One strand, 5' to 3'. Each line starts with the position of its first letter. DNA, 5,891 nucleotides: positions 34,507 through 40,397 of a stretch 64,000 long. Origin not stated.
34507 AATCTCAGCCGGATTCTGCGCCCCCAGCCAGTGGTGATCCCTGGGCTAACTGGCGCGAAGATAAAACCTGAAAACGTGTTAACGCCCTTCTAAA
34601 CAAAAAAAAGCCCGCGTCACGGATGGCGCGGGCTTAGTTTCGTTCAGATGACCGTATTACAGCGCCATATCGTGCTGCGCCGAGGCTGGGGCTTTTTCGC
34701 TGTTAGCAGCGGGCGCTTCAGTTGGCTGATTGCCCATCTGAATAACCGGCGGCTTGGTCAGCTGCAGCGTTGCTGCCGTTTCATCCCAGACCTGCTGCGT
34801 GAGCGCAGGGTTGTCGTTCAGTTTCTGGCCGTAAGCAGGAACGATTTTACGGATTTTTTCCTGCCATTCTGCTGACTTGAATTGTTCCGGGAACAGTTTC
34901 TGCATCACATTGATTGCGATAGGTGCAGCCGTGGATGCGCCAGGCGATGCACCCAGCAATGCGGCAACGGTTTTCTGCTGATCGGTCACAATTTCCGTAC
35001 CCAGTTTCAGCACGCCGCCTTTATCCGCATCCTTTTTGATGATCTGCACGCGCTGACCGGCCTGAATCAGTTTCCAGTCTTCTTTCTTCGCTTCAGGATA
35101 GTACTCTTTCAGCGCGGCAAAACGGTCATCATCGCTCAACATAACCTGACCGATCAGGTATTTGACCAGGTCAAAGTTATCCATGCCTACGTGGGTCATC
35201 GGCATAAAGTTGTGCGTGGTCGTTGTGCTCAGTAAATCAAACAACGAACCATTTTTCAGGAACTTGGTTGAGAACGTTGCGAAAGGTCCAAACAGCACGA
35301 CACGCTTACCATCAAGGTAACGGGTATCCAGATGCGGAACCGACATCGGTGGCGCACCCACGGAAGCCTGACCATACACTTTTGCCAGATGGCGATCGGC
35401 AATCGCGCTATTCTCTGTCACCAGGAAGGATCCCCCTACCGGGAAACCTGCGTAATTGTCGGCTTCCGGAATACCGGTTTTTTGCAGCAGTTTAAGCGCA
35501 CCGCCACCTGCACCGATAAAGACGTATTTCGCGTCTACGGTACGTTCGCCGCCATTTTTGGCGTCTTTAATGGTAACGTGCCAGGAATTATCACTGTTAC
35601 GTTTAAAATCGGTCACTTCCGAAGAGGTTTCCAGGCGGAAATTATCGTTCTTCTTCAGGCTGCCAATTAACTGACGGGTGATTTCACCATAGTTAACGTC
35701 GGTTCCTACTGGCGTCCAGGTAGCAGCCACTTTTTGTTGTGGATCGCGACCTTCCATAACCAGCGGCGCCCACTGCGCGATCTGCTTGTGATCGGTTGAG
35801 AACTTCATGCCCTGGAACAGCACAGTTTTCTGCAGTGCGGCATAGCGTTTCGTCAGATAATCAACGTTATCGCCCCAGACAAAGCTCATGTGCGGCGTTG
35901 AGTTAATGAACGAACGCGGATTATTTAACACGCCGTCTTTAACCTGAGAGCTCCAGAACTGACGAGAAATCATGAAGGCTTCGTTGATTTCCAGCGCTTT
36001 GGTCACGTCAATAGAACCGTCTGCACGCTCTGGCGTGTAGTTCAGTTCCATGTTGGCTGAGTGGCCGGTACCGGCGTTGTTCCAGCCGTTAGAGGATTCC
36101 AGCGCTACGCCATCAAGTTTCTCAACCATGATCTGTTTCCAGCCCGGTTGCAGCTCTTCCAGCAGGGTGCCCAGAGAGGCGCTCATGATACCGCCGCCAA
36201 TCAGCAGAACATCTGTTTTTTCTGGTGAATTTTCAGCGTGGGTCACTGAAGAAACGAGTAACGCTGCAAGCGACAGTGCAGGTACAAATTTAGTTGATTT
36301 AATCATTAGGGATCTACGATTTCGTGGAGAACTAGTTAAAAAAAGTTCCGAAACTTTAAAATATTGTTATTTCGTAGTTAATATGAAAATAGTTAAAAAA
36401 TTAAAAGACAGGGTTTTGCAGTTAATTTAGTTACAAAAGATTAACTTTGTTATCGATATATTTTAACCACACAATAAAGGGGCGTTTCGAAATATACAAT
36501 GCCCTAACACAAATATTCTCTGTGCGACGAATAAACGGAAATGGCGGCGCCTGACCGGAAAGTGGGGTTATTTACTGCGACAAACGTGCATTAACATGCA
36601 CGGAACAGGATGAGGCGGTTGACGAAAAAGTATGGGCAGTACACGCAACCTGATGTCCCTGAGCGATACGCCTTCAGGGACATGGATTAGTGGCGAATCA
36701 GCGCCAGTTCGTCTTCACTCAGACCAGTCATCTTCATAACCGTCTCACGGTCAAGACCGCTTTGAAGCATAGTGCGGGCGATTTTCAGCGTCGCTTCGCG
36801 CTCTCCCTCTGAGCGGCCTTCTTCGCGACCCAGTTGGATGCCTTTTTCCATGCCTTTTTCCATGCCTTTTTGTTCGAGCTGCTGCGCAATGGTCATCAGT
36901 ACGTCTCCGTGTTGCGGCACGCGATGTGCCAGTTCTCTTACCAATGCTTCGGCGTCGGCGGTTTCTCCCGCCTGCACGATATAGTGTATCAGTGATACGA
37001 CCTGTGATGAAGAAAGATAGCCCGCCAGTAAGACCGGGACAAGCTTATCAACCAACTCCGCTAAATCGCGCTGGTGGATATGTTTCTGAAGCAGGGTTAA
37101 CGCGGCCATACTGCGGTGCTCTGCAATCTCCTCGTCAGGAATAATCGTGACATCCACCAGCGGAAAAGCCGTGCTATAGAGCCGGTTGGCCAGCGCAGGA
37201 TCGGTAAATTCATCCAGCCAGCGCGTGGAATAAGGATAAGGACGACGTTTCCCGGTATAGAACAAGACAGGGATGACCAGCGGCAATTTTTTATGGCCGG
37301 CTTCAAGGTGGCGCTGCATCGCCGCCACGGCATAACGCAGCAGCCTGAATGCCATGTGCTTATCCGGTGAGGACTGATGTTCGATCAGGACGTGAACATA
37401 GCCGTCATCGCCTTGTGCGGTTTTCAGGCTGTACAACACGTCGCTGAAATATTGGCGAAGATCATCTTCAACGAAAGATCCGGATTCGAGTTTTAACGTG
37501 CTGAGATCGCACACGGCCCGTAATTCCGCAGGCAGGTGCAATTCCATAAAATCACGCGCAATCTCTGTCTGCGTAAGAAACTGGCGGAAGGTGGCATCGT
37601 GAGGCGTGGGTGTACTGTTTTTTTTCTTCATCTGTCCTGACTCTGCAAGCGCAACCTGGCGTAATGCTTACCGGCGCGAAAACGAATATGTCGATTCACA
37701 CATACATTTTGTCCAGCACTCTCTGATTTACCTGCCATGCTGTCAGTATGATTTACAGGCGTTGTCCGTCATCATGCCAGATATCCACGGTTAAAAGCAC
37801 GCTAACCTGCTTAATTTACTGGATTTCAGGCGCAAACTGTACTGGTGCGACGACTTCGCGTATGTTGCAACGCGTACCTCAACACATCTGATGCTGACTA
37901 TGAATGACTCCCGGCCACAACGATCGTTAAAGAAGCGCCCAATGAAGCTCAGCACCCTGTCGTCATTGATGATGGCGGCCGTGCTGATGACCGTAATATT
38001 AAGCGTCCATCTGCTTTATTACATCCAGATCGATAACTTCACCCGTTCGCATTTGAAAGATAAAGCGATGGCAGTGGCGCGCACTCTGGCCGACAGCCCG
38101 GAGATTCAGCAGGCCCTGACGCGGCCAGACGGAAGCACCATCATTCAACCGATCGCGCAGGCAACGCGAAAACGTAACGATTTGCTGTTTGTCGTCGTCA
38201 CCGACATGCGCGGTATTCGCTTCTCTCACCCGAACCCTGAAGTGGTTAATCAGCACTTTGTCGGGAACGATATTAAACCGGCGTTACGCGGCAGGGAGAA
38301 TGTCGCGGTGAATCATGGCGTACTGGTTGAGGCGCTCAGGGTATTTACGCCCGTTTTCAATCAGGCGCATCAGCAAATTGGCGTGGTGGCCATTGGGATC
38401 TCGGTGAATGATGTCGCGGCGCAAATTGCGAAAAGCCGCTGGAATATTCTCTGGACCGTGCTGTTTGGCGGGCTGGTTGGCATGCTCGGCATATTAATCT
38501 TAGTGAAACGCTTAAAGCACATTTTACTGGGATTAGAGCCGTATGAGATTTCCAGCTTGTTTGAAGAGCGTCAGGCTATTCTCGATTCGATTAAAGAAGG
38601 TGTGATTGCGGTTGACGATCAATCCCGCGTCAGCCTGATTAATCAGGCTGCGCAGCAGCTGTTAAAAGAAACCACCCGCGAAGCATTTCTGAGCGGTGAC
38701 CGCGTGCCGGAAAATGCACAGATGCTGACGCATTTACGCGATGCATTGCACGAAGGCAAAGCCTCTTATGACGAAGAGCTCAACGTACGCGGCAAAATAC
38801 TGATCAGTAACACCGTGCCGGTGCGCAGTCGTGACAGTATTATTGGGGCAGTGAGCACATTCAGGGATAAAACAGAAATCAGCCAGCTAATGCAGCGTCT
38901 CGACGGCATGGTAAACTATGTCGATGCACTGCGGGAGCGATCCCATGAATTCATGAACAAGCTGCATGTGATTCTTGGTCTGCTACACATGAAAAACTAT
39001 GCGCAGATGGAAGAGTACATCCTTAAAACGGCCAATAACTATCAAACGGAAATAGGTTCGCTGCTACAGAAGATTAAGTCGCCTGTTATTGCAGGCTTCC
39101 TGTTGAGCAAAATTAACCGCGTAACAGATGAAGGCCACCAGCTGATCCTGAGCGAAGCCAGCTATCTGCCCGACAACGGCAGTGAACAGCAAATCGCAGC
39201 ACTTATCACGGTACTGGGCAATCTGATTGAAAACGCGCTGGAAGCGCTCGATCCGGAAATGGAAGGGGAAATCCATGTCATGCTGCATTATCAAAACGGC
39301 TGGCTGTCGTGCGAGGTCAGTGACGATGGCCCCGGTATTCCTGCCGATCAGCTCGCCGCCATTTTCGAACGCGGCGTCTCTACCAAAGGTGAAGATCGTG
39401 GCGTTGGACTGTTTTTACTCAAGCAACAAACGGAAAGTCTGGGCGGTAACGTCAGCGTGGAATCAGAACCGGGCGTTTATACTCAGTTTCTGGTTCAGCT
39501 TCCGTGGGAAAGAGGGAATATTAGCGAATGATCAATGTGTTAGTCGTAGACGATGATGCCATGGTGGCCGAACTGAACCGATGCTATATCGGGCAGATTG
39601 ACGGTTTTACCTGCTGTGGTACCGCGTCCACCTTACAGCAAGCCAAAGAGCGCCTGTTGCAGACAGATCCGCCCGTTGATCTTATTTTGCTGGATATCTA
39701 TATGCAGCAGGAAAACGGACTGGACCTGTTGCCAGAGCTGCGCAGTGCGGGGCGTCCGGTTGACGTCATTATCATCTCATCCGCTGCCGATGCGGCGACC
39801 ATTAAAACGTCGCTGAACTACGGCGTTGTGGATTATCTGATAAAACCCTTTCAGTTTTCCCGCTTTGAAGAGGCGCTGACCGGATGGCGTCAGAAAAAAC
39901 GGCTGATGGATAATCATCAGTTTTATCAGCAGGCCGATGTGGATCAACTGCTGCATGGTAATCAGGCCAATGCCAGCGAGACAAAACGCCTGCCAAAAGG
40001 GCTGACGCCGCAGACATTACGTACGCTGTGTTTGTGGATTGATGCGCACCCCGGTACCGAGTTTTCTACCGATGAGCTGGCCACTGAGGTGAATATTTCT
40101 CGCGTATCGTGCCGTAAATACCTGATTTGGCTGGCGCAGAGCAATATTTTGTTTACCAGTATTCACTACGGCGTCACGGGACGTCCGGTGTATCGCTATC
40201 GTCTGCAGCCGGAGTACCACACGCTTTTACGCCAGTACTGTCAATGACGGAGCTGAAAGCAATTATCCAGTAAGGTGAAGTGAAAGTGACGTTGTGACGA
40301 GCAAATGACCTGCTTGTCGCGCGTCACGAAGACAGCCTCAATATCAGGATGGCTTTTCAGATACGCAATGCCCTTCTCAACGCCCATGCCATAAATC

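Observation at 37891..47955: Non-canonical C4-dicarboxylate anaerobic module: DcuS-DcuR, cytoplasmic ApbE, soluble three-domain NADH:fumarate reductase, DASS antiporter and class I fumarase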

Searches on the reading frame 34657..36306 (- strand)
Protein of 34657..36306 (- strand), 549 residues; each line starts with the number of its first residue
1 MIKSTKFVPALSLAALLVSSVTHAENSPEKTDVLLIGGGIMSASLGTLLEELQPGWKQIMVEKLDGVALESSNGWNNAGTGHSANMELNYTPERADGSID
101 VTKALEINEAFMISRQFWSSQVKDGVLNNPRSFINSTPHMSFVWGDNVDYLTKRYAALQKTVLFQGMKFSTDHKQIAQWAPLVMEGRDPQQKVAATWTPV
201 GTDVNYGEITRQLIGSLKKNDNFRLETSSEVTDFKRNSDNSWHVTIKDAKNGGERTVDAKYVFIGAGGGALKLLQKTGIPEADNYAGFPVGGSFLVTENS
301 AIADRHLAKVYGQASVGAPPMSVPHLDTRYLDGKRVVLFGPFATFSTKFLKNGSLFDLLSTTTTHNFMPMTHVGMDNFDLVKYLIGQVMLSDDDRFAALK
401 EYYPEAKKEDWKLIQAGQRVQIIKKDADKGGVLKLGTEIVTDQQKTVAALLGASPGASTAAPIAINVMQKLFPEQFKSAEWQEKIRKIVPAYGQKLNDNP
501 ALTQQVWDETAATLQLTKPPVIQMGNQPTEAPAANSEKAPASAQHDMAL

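Call 3: search_protein_families(library=pfam, proteins=[window:34657-36306:-])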
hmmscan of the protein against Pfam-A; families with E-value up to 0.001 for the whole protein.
window:34657-36306:- (549 aa): 3 families
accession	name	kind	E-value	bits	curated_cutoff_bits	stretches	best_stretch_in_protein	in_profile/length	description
PF06039.21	Mqo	-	1.7e-230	766.1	27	1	30-516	2-489/489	Malate:quinone oxidoreductase (Mqo)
PF01266.30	DAO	-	4.4e-08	33.5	27.9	1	32-302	1-236/353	FAD dependent oxidoreductase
PF01494.25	FAD_binding_3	-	1.9e-05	24.5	22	1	30-275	1-165/349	FAD binding domain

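Call 4: search_protein_families(library=ncbifam, proteins=[window:34657-36306:-])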
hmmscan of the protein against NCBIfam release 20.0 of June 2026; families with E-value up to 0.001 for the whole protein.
window:34657-36306:- (549 aa): 17 families
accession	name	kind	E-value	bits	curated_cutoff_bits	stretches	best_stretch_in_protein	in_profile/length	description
NF003605.0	PRK05257.1-4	subfamily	2.8e-288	956.8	666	1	5-537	6-540/545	malate:quinone oxidoreductase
NF003603.0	PRK05257.1-1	subfamily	2.8e-263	874.6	563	1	8-530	10-534/548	malate:quinone oxidoreductase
NF003610.0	PRK05257.3-1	equivalog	2.8e-215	715.6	745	1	27-517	6-494/495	malate:quinone oxidoreductase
NF003608.0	PRK05257.2-4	subfamily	2.3e-213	709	733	1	26-517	4-496/498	malate:quinone oxidoreductase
NF003612.0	PRK05257.3-3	equivalog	3.2e-213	708.7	742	1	25-517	6-497/498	malate:quinone oxidoreductase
NF003614.0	PRK05257.3-5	equivalog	6.5e-208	691.2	850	1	25-517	5-498/499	malate:quinone oxidoreductase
TIGR01320.1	mal_quin_oxido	equivalog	4.2e-206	685.4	549.95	1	31-514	1-482/482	malate dehydrogenase (quinone)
NF003613.0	PRK05257.3-4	subfamily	2.6e-205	682.5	728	1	29-517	4-493/494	malate:quinone oxidoreductase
NF003611.0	PRK05257.3-2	subfamily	1.1e-203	677.4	499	1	29-518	4-494/497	malate:quinone oxidoreductase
NF009875.0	PRK13339.1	subfamily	6.8e-197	654.9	623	1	28-518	4-494/498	malate:quinone oxidoreductase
NF003604.0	PRK05257.1-3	subfamily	1.8e-196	653.3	737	1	26-518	3-494/500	malate:quinone oxidoreductase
NF003606.0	PRK05257.2-1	subfamily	6.7e-195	648.8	425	1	25-518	5-496/497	malate:quinone oxidoreductase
NF003607.0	PRK05257.2-3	equivalog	9.4e-186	618.3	734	1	23-516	5-495/497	malate:quinone oxidoreductase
NF003609.0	PRK05257.2-5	equivalog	1.6e-174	581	586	1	29-514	3-486/488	malate:quinone oxidoreductase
NF040844.1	Lac_Quin_Ox_NO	exception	7.5e-160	532.6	915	1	32-517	2-487/489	L-lactate dehydrogenase (quinone)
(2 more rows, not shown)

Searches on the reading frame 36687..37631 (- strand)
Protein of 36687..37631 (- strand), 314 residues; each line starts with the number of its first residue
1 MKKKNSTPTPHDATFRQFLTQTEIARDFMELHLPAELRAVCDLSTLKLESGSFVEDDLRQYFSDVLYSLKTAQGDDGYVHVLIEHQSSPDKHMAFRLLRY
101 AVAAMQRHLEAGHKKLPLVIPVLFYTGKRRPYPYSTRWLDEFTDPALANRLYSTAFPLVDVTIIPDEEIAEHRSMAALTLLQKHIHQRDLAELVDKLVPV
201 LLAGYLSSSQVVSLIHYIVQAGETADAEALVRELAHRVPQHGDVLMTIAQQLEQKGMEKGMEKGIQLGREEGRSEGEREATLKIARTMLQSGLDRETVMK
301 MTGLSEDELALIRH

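Call 3: search_protein_families(library=pfam, proteins=[window:36687-37631:-])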
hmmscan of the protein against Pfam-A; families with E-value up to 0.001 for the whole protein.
window:36687-37631:- (314 aa): 2 families
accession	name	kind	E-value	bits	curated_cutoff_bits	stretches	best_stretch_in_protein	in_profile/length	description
PF04754.18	Transposase_31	-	6.8e-87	290.7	21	1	9-210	1-201/203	Putative transposase, YhgA-like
PF10975.14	DUF2802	-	0.00062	20.3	33.5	0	283-312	34-63/68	Protein of unknown function (DUF2802)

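Call 4: search_protein_families(library=ncbifam, proteins=[window:36687-37631:-])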
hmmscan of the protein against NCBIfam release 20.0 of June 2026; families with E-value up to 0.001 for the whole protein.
window:36687-37631:- (314 aa): 3 families
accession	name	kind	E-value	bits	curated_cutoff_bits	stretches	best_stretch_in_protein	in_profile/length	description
NF007418.0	PRK09956.1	equivalog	1e-105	353.2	583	1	5-310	4-304/308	ISNCY family transposase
NF007361.0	PRK09857.1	equivalog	1.2e-104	349.9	583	1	1-312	1-290/292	recombination-promoting nuclease RpnA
TIGR01784.1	T_den_put_tspse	subfamily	1.8e-80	270.6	52.1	1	10-310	1-271/273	Rpn family recombination-promoting nuclease/putative transposase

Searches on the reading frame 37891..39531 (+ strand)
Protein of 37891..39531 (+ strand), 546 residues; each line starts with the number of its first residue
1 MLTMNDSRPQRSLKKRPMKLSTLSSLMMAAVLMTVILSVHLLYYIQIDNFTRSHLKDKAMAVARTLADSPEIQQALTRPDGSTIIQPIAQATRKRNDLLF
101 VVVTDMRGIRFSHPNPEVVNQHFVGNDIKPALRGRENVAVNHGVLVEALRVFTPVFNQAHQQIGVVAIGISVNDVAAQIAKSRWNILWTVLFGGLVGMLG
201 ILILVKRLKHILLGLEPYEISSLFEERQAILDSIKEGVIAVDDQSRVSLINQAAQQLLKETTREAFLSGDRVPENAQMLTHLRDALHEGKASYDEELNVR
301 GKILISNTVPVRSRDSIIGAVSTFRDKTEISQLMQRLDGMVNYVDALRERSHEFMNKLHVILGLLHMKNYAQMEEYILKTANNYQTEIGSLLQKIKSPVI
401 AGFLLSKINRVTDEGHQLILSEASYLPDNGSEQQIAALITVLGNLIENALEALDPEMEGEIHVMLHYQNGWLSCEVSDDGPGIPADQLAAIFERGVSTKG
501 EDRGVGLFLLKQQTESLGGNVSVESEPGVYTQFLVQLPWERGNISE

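Call 3: search_protein_families(library=pfam, proteins=[window:37891-39531:+])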
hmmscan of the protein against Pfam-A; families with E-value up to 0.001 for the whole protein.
window:37891-39531:+ (546 aa): 10 families
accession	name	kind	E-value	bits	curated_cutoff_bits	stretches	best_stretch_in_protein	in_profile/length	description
PF17203.10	sCache_3_2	-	6.3e-24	85.1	28.4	1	52-182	7-138/140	Single cache domain 3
PF02518.31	HATPase_c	-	1.5e-20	74.2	26.4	1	436-539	4-109/111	Histidine kinase-, DNA gyrase B-, and HSP90-like ATPase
PF14689.11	SPOB_a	-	1.9e-09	37.4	28.1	1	342-387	11-56/62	Sensor_kinase_SpoOB-type, alpha-helical domain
PF14501.12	HATPase_c_5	-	9.7e-08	32.3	22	1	436-532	4-97/102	GHKL domain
PF00989.32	PAS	-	2.9e-06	27.7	22.6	1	225-326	1-112/113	PAS fold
PF02743.24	dCache_1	-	3.5e-05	23.9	45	1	58-180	28-160/240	Cache domain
PF17202.10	sCache_3_3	-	0.00014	22.6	28.8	0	150-181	75-106/107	Single cache domain 3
PF13581.12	HATPase_c_2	-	0.00015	22.2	27.4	1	438-516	32-111/127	Histidine kinase-like ATPase domain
PF08448.16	PAS_4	-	0.00024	21.7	23.1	1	231-329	1-107/110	PAS fold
PF13188.13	PAS_8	-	0.00059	20.1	21.8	0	228-267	4-38/65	PAS domain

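Call 4: search_protein_families(library=ncbifam, proteins=[window:37891-39531:+])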
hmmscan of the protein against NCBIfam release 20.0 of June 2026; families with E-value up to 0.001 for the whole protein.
window:37891-39531:+ (546 aa): 66 families (the best 25 are shown)
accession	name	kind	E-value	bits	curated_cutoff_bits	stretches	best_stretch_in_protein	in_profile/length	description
NF008298.1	PRK11086.1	subfamily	8.7e-237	786.7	520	1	15-541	1-527/529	DcuS/MalK family sensor histidine kinase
NF038334.1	malate_HK_MalK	exception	6.8e-118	394.6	800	1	15-541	2-527/533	malate sensor histidine kinase MalK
NF011627.0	PRK15053.1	equivalog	1.9e-68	231.5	656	1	27-540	25-540/552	sensor histidine kinase DpiB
NF008468.0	PRK11360.1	equivalog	1.9e-32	112.4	646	2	438-541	507-610/616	two-component system sensor histidine kinase AtoS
NF046044.1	PnpS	equivalog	9.8e-22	77.5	400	2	436-538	284-390/390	two-component system histidine kinase PnpS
NF007688.0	PRK10364.1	equivalog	2e-17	63.1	479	1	438-539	352-451/460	two-component system sensor histidine kinase ZraS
NF033092.0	HK_WalK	equivalog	4.8e-17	61.8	725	2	438-538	489-593/594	cell wall metabolism sensor histidine kinase WalK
TIGR02966.1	phoR_proteo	equivalog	5.3e-15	55.3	334.2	2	410-536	204-332/333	phosphate regulon sensor histidine kinase PhoR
NF047874.1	MASE3_PAS_HK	subfamily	1.6e-14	53.7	560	1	444-540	526-626/655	MASE3 domain-containing sensor histidine kinase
TIGR02916.1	PEP_his_kin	equivalog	2.2e-14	53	300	1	428-538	570-679/679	XrtA/PEP-CTERM system histidine kinase PrsK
NF008312.0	PRK11100.1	equivalog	4e-13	49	356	1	437-533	369-470/477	two-component system sensor histidine kinase CreC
TIGR01386.1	cztS_silS_copS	subfamily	1.5e-12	47.3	292.55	1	441-538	357-457/457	heavy metal sensor histidine kinase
NF008293.1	PRK11073.1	equivalog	3.6e-12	46.2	240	2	439-539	239-347/349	nitrogen regulation protein NR(II)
NF046020.1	HisKinCckABruc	equivalog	2.8e-11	42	1000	2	162-298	26-162/868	cell cycle histidine kinase CckA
NF006800.0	PRK09303.1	equivalog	3.7e-11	42.6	342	1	438-539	273-377/383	histidine kinase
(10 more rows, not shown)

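Call 34: search_solved_structures(query=window:37891-39531:+, max_evalue=1e-10, show_alignments=1)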
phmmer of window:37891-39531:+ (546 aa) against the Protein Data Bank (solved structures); distinct sequences matched with E-value up to 1e-10: 7.
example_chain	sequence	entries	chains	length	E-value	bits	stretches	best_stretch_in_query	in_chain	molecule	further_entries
3by8_A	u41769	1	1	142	1e-45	159.7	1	46-184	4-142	Sensor protein dcuS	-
1ojg_A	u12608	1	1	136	2.2e-43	152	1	49-183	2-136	SENSOR PROTEIN DCUS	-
2w0n_A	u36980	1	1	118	6.3e-29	104.3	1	213-328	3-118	SENSOR PROTEIN DCUS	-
5fq1_A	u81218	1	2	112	2.9e-17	65.9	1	217-327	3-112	HISTIDINE KINASE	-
8bjp_AAA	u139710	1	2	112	1.4e-16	63.6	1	217-327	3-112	cytoplasmic PAS domain of CitA from Geobacillus thermodenitrificans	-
8bgb_AAA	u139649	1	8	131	6e-15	58.2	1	55-175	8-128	Histidine kinase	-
8biy_A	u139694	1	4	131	4.1e-14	55.5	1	55-175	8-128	Histidine kinase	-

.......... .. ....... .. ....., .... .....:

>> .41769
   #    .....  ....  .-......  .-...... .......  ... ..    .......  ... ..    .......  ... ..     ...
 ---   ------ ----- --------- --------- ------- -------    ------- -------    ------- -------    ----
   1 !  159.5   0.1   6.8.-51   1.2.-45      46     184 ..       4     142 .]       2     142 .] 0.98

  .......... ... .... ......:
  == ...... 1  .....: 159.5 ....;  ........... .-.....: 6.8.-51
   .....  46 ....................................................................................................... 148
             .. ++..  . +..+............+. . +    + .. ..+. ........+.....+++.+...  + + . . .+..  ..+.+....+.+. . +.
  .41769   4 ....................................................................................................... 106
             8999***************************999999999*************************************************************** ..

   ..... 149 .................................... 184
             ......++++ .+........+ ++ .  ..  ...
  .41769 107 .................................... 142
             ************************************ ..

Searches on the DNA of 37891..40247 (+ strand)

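Call 38: search_dna_similar(query=window:37891-40247:+, collection=ecoli_genomes, mode=distant, max_rows=4, max_evalue=0.001)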
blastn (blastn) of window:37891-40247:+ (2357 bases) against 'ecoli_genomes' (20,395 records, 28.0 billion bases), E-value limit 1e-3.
Records with a match: 5420; places in all: 5420; records where one place covers at least 80% of the query: 17.
Genomes with a match: 5416 of 5426; with a place that covers at least 80% of the query: 17. Places per genome that has any: lowest 1, median 1, highest 2. On chromosomes: 5413 places; on plasmids: 7.
Best place of each record, by identity: 60-80% 5420.
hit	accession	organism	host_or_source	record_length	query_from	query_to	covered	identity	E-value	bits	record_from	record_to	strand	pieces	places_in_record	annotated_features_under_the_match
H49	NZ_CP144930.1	Escherichia coli strain SCPM-O-B-9504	Homo sapiens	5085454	172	2324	91%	67.0%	2e-166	596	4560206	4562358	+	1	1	dcuS: sensor histidine kinase | dcuR: two-component system response regulator DcuR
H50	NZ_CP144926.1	Escherichia coli strain SCPM-O-B-7615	raw milk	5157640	172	2324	91%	67.0%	2e-166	596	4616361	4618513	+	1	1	dcuS: sensor histidine kinase | dcuR: two-component system response regulator DcuR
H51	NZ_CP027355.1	Escherichia coli strain 2013C-4991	Homo sapiens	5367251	172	2324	91%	66.9%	4e-162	582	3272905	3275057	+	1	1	dcuS: sensor histidine kinase | dcuR: two-component system response regulator DcuR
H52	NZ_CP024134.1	Escherichia coli strain 14EC017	clinical patient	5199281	172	2324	91%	66.9%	4e-162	582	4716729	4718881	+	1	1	dcuS: sensor histidine kinase | dcuR: two-component system response regulator DcuR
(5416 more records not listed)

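Call 39: get_annotated_region(hit=H49, flank=6000)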
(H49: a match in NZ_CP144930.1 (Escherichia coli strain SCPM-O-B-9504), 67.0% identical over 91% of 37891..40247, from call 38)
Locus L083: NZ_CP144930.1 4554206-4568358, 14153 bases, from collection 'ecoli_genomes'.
description: Escherichia coli strain SCPM-O-B-9504 chromosome, complete genome
organism: Escherichia coli strain SCPM-O-B-9504 (NCBI taxid 562)
replicon: chromosome; assembly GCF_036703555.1
host: Homo sapiens; source: feces; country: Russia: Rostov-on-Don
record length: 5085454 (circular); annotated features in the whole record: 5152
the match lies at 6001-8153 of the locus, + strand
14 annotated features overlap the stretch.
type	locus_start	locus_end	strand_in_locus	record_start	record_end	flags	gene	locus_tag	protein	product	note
CDS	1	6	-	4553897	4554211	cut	-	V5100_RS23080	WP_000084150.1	type III secretion system filament chaperone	-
CDS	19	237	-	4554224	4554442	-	-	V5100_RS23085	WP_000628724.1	EscE/YscE/SsaE family type III secretion system needle protein co-chaperone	-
CDS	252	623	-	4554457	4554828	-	-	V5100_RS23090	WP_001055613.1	H-NS family nucleoid-associated regulatory protein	-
CDS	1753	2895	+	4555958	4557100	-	-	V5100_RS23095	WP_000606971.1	EspG domain-containing protein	-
CDS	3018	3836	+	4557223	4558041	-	-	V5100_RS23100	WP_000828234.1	SdiA-regulated domain-containing protein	-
CDS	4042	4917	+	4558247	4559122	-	-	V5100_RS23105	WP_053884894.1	hypothetical protein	-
CDS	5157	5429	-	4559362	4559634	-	yjdJ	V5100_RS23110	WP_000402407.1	GNAT family N-acetyltransferase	-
CDS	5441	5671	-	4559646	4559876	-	yjdI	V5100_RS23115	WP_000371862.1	4Fe-4S mono-cluster protein YjdI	-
CDS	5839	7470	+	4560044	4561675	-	dcuS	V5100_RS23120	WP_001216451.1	sensor histidine kinase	-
CDS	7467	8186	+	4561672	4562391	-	dcuR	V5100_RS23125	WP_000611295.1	two-component system response regulator DcuR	-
CDS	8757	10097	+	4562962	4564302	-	dcuB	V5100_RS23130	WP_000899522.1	anaerobic C4-dicarboxylate transporter DcuB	-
CDS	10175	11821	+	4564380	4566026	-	fumB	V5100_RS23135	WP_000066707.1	class I fumarate hydratase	-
CDS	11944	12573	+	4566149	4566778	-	yjdF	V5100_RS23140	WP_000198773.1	DUF2238 domain-containing protein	-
CDS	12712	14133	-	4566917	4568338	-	melB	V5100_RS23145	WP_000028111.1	melibiose:sodium transporter MelB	-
